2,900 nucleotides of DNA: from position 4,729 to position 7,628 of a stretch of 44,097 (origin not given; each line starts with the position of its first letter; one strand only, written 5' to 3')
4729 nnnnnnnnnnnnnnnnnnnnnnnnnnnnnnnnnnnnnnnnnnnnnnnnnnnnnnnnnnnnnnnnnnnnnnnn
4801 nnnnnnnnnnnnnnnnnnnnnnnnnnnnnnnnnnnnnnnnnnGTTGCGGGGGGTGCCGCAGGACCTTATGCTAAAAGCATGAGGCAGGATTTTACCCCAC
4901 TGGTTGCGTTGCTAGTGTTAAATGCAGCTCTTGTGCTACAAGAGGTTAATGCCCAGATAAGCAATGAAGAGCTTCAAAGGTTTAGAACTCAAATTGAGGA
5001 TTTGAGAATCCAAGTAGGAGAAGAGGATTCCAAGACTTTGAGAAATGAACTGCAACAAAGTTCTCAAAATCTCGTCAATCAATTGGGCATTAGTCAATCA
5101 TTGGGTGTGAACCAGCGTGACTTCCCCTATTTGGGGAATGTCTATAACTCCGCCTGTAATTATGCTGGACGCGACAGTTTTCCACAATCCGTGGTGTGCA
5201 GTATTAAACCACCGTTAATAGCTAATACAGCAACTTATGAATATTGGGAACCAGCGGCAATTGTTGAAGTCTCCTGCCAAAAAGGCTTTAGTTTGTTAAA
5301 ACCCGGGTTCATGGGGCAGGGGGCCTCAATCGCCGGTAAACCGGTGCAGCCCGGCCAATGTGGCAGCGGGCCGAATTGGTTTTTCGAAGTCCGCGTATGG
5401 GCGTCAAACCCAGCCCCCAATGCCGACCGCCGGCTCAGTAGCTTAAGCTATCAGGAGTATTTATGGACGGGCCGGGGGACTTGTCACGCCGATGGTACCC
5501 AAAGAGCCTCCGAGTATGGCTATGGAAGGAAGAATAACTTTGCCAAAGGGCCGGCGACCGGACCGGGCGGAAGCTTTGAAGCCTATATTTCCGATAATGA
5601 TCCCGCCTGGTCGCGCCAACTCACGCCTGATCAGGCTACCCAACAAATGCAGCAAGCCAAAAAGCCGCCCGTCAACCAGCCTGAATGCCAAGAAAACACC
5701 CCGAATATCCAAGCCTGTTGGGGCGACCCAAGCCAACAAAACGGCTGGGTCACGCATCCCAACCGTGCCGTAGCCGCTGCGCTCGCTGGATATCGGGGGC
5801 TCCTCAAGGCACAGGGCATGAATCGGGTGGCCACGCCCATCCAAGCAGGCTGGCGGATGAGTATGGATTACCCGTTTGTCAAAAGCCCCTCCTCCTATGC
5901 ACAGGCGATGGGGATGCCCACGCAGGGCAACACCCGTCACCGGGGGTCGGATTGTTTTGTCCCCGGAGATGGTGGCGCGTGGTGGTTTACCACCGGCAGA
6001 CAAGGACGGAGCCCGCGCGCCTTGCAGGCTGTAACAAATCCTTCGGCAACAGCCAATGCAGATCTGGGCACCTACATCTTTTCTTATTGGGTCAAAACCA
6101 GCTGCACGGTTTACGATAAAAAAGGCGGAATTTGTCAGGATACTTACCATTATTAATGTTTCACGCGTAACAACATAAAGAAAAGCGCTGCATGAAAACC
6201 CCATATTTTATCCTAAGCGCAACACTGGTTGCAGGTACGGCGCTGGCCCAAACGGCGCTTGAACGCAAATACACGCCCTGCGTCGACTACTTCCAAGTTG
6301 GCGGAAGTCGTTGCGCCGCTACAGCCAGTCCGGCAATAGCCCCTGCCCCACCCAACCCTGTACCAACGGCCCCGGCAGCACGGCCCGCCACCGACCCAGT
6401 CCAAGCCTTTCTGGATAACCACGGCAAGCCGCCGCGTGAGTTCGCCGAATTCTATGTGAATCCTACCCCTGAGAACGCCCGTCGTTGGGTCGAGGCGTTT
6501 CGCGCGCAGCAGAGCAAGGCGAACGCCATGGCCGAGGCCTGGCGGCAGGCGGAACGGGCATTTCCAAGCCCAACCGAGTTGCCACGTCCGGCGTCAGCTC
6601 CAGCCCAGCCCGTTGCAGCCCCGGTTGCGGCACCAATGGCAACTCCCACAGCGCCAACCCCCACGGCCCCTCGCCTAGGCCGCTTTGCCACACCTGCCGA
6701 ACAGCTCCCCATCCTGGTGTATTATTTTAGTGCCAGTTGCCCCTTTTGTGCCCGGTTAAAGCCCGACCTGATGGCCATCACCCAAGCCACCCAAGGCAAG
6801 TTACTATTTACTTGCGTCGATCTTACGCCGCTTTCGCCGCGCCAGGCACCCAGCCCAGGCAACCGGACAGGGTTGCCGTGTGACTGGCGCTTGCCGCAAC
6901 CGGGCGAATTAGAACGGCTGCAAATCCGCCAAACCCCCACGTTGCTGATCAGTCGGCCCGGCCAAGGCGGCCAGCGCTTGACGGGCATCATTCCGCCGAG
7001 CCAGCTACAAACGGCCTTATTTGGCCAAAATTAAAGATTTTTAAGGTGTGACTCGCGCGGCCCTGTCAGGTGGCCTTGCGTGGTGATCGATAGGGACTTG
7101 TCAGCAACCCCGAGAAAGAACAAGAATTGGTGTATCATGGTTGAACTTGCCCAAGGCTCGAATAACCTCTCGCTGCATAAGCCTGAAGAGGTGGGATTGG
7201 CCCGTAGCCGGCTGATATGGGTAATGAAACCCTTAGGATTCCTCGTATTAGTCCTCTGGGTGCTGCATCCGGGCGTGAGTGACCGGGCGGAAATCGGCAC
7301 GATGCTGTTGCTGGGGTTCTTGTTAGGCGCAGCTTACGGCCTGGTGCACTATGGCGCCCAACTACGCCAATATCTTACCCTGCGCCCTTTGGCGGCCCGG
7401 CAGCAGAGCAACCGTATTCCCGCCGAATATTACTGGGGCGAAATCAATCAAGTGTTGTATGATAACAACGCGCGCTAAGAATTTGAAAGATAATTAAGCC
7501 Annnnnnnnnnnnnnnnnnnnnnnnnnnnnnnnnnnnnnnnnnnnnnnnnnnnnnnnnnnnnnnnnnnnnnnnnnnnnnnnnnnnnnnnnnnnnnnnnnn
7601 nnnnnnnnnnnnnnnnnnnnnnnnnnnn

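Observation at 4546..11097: Orphan TraU / TraF / coupling-ATPase block embedded between core genes, without the rest of a type IV secretion machine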

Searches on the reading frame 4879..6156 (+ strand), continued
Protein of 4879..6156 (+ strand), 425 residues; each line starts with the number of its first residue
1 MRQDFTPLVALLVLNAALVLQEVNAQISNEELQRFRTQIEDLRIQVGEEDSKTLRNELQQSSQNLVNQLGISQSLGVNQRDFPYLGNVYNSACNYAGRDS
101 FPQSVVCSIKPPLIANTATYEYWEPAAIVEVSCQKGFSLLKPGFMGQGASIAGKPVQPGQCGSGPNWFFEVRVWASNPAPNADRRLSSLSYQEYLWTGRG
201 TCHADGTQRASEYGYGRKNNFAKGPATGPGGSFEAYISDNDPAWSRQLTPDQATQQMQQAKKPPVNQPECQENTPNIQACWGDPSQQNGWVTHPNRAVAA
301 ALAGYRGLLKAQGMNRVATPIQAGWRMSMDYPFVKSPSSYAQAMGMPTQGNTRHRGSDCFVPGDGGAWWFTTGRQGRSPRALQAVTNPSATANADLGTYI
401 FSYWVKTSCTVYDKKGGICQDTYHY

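Call 96: find_encoding_contigs(protein=P0158, flank=10000, max_places=2)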
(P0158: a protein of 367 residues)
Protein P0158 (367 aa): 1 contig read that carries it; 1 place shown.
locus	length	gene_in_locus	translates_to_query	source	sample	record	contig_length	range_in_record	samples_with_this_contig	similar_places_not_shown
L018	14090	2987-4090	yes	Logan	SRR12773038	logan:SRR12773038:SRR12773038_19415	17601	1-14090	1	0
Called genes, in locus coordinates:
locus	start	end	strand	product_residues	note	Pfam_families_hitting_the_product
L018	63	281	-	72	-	-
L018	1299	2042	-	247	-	PF01138:RNase_PH, PF03725:RNase_PH_C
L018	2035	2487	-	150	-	PF00578:AhpC-TSA, PF08534:Redoxin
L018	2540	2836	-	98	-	PF02325:CCB3_YggT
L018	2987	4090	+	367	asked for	PF06834:TraU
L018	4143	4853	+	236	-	-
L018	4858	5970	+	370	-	PF13098:Thioredoxin_2 (weak)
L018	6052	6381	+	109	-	-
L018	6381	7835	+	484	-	PF01935:DUF87 (weak), PF02534:T4SS-DNA_transf, PF10412:TrwB_AAD_bind (faint), PF12696:TraG-D_C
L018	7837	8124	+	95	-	-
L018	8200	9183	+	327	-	-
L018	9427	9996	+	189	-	-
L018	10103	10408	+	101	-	-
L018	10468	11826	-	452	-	-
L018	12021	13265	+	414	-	-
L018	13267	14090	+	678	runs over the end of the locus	-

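Call 98: search_protein_families(library=ncbifam, proteins=[L018:4143-4853:+, L018:2987-4090:+, L018:4858-5970:+], max_evalue=0.001)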
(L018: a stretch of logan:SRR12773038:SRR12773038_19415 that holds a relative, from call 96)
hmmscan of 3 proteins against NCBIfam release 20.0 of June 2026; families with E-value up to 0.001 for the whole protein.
L018:4143-4853:+ (236 aa): 0 families

L018:2987-4090:+ (367 aa): 1 family
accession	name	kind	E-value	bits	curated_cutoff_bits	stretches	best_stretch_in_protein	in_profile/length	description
NF010297.0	PRK13737.1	equivalog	4.3e-06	25.9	298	0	164-245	162-236/330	conjugal transfer pilus assembly protein TraU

L018:4858-5970:+ (370 aa): 1 family
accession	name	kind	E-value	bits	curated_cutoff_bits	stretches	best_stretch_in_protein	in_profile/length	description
TIGR02738.1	TrbB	equivalog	0.00039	20.1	132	1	230-284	35-89/153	type-F conjugative transfer system pilin assembly thiol-disulfide isomerase TrbB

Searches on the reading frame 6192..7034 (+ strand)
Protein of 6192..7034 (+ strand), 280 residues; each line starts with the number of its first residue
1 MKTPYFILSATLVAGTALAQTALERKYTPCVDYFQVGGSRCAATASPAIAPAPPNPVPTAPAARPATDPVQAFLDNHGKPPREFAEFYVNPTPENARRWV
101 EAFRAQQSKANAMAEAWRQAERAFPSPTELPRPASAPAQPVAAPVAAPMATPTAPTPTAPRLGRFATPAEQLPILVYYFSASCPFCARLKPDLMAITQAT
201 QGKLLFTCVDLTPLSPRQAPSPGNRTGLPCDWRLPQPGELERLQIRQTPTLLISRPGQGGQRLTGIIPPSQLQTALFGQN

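Call 3: search_protein_families(library=pfam, proteins=[window:6192-7034:+], max_evalue=1)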
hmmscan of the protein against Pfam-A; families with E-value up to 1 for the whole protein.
window:6192-7034:+ (280 aa): 6 families
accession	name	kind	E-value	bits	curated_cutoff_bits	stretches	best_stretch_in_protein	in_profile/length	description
PF13098.12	Thioredoxin_2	-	2.2e-06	28.4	27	1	170-276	4-104/104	Thioredoxin-like domain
PF00085.26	Thioredoxin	-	6.7e-06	26.5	23.5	1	171-213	18-60/103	Thioredoxin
PF13728.12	TraF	-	1.4e-05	25.5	23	2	88-139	57-109/224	F plasmid transfer operon protein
PF13462.12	Thioredoxin_4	-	0.00032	21.4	23.2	1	175-211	17-55/165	Thioredoxin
PF01323.26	DSBA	-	0.085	13.1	25.6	1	175-224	2-52/191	DSBA-like thioredoxin domain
PF25016.1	EGF_Pikachurin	-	0.19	12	27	1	30-41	13-24/30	Pikachurin, EGF-like domain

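Call 5: search_protein_families(library=ncbifam, proteins=[window:6192-7034:+], max_evalue=1)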
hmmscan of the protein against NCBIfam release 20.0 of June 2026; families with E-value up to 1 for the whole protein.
window:6192-7034:+ (280 aa): 6 families
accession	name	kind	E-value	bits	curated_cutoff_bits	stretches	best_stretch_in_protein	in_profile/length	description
TIGR02740.1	TraF-like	hypoth_equivalog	8.4e-06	25.2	232.25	1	51-257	61-245/276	TraF-like protein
TIGR01068.1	thioredoxin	equivalog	0.00045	20.3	96.8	1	242-276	63-97/101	thioredoxin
NF047697.1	ThioredTrxAClost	equivalog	0.0018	18.5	140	1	172-212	18-58/105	thioredoxin TrxA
TIGR02738.1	TrbB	equivalog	0.0071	16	132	1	174-210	53-89/153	type-F conjugative transfer system pilin assembly thiol-disulfide isomerase TrbB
NF008229.0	PRK10996.1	equivalog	0.0077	16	125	0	242-274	101-133/141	thioredoxin TrxC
NF006898.0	PRK09381.1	equivalog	0.13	12.7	138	0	174-225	24-74/109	thioredoxin TrxA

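Call 6: search_protein_families(library=padloc, proteins=[window:6192-7034:+], max_evalue=0.1)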
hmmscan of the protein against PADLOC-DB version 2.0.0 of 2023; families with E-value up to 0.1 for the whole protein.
window:6192-7034:+ (280 aa): 0 families

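Call 91: search_dna_similar(query=window:6192-7034:+, collection=plasmids, mode=protein, max_evalue=0.01, max_rows=15)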
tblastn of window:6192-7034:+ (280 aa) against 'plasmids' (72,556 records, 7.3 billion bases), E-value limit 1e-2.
No match.

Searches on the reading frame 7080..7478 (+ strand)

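Call 3: search_protein_families(library=pfam, proteins=[window:7080-7478:+], max_evalue=1)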
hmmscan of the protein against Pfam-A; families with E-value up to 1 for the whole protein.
window:7080-7478:+ (132 aa): 1 family
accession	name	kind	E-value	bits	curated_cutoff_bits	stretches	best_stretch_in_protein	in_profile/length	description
PF11980.13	DUF3481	-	0.2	11.9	28.5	1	73-108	21-56/82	C-terminal domain of neuropilin glycoprotein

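Call 5: search_protein_families(library=ncbifam, proteins=[window:7080-7478:+], max_evalue=1)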
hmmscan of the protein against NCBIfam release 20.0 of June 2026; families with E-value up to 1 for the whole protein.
window:7080-7478:+ (132 aa): 0 families

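Call 6: search_protein_families(library=padloc, proteins=[window:7080-7478:+], max_evalue=0.1)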
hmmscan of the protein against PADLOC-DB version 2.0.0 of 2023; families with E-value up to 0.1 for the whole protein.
window:7080-7478:+ (132 aa): 0 families
